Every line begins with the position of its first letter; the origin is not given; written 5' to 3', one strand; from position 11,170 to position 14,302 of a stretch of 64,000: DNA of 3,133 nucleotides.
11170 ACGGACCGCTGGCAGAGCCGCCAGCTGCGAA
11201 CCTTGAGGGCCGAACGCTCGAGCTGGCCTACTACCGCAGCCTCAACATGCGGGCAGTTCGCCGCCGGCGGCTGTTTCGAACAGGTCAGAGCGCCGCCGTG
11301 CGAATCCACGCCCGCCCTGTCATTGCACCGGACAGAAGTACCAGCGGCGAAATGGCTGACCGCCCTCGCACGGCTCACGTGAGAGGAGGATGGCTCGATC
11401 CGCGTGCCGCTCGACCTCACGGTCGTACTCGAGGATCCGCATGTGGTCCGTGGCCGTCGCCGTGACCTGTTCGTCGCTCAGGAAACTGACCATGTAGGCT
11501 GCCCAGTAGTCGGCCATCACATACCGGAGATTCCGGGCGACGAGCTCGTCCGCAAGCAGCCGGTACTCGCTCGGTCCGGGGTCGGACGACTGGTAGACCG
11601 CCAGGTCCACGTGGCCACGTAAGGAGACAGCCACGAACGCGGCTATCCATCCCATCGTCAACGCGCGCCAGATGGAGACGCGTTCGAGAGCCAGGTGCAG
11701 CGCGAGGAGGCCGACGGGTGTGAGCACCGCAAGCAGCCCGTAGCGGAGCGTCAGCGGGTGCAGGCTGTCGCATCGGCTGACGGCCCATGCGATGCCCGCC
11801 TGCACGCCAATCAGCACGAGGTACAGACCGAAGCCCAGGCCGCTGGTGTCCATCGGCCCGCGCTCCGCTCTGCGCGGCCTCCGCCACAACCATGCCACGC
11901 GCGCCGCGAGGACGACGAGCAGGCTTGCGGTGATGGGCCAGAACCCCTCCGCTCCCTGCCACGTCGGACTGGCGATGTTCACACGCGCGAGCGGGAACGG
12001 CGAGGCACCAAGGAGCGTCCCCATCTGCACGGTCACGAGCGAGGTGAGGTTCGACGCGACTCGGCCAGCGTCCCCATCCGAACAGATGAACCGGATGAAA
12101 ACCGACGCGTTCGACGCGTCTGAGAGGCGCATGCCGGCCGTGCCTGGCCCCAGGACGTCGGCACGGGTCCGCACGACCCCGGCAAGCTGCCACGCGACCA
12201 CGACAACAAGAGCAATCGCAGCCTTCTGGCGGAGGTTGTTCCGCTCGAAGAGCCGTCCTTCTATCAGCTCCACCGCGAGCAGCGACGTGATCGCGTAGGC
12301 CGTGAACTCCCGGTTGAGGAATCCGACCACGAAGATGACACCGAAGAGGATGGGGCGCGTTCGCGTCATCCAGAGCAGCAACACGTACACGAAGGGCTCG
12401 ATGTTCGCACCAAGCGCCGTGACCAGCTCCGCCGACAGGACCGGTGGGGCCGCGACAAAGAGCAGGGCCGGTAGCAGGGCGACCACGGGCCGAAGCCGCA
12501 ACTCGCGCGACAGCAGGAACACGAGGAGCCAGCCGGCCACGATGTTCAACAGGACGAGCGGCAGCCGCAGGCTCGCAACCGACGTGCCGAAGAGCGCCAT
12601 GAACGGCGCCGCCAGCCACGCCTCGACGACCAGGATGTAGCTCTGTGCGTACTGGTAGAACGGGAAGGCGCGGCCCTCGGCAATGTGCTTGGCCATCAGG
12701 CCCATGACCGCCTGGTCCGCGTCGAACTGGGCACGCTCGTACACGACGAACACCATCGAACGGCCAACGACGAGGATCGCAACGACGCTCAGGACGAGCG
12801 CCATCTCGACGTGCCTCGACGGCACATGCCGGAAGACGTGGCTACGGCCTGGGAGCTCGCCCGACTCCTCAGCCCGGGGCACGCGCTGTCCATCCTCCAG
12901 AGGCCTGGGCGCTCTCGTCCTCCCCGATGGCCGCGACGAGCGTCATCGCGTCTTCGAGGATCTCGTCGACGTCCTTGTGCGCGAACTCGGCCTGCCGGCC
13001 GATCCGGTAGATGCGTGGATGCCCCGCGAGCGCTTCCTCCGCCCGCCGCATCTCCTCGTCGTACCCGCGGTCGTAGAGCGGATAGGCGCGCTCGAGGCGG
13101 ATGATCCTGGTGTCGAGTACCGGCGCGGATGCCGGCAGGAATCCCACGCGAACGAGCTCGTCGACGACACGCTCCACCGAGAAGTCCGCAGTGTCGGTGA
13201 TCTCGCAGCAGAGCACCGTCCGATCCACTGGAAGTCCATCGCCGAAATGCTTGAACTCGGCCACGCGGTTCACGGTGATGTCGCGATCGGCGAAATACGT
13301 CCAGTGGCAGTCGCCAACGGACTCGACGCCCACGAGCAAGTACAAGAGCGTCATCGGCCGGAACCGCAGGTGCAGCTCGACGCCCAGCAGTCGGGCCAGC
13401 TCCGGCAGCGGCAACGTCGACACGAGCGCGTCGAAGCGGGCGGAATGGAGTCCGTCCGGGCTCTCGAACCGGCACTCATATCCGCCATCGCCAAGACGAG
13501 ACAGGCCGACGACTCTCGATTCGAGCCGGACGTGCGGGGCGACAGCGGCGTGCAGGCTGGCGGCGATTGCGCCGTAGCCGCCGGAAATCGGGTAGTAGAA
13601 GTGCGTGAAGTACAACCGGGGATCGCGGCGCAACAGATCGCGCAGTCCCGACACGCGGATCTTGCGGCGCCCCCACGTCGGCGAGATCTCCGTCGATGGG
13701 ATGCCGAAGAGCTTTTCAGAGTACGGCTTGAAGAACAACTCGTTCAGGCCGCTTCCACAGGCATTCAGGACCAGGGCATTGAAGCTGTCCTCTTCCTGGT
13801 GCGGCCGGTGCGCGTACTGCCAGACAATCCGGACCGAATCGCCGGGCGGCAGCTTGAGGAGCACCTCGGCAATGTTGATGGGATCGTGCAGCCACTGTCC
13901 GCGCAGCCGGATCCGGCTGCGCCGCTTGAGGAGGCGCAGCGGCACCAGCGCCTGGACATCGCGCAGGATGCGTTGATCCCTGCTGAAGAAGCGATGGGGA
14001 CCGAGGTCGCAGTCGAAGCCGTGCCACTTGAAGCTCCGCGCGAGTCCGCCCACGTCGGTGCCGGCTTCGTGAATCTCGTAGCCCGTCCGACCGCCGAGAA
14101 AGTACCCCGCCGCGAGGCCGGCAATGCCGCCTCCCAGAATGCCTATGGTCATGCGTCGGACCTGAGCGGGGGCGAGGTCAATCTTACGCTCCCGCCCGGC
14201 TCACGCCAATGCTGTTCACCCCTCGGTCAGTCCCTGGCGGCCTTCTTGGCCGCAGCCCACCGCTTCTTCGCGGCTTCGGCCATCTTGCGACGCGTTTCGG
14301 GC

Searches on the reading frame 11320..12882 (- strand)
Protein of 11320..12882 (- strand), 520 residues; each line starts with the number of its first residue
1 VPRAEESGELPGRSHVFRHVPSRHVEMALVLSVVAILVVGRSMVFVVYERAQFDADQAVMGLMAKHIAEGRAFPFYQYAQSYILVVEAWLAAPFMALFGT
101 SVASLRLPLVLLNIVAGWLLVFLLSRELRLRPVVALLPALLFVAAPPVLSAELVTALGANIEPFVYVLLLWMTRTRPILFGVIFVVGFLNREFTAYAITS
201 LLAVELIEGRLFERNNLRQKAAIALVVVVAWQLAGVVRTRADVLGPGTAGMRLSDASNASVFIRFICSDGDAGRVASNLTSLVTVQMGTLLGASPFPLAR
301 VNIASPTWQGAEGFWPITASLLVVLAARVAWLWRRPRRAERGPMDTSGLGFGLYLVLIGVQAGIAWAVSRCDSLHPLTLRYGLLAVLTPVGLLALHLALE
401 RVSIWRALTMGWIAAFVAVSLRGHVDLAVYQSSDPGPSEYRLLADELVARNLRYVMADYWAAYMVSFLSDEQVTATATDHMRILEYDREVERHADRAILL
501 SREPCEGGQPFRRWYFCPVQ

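Call 10: search_protein_families(library=pfam, proteins=[window:11320-12882:-], max_evalue=0.01)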
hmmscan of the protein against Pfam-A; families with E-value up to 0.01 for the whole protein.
window:11320-12882:- (520 aa): 1 family
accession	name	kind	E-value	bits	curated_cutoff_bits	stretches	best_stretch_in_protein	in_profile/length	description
PF13231.12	PMT_2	-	0.00094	19.9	26.1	1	86-229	5-155/160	Dolichyl-phosphate-mannose-protein mannosyltransferase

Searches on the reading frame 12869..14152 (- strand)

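Call 10: search_protein_families(library=pfam, proteins=[window:12869-14152:-], max_evalue=0.01)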
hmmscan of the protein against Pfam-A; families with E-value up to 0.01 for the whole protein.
window:12869-14152:- (427 aa): 3 families
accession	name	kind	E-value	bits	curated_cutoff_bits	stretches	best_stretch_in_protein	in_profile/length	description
PF01593.30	Amino_oxidase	-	2.9e-10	40.5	19.8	1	179-266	195-266/443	Flavin containing amine oxidoreductase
PF13450.12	NAD_binding_8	-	3.5e-09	37.3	21.9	1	5-64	1-62/68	NAD(P)-binding Rossmann-like domain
PF03275.19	GLF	-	0.00018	21.7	26.3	1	140-322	2-160/203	UDP-galactopyranose mutase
